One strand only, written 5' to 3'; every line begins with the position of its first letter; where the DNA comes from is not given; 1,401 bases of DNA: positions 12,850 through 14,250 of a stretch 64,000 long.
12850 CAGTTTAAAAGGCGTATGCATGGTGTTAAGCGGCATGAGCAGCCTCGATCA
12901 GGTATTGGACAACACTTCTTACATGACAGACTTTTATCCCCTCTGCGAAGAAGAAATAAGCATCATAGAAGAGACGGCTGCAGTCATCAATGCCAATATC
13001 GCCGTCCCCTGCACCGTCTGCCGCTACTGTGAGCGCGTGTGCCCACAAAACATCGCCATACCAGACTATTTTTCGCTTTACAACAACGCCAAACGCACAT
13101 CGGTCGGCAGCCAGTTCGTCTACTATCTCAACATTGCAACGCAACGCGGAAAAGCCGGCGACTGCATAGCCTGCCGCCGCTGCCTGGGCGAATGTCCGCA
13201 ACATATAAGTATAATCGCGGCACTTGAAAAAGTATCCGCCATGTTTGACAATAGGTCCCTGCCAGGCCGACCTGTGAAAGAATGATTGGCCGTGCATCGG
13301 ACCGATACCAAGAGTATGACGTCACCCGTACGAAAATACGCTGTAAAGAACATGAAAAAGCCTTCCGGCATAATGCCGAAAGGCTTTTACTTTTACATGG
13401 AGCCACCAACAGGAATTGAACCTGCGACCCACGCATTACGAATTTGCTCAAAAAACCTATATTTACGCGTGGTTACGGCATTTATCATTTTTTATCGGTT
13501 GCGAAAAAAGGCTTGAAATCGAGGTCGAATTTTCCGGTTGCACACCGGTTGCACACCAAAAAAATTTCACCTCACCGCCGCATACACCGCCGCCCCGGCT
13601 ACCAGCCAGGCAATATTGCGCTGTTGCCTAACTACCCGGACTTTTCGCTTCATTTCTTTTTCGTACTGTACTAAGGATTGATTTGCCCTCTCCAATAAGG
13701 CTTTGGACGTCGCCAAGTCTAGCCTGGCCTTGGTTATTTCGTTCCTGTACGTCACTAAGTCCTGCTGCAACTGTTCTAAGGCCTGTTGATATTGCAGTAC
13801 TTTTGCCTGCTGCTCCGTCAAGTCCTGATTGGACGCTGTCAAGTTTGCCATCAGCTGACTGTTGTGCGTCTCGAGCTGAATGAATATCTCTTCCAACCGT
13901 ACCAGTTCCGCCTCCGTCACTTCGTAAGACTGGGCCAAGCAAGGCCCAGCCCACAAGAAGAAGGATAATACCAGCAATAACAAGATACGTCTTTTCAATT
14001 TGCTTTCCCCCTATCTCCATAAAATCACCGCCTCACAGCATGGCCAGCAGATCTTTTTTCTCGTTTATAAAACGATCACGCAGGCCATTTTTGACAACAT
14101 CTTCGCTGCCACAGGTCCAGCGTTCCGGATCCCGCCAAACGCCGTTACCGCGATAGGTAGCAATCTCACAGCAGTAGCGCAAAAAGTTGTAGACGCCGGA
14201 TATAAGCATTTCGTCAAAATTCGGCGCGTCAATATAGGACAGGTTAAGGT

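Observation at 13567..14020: Unusual spanin-like lysis gene with an almost fully embedded alternative-frame TMD ORF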

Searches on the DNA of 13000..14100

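Call 45: search_rna_families(source=window, start=13000, end=14100, threshold=evalue, max_evalue=1)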
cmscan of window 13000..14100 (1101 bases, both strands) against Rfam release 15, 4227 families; matches with E-value up to 1: 2.
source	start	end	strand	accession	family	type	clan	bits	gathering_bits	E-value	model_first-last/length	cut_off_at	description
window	13400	13476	+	RF04354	Plastid-ycf2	Cis-reg;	-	22.3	65.7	0.08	1-75/75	no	Plastid-ycf2 5UTR RNA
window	13922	13966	+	RF01740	gyrA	Cis-reg;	-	18.3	45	0.18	1-88/88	no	gyrA RNA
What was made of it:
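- Tried and rejected: Rfam found nothing meaningful in the region (call 45).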
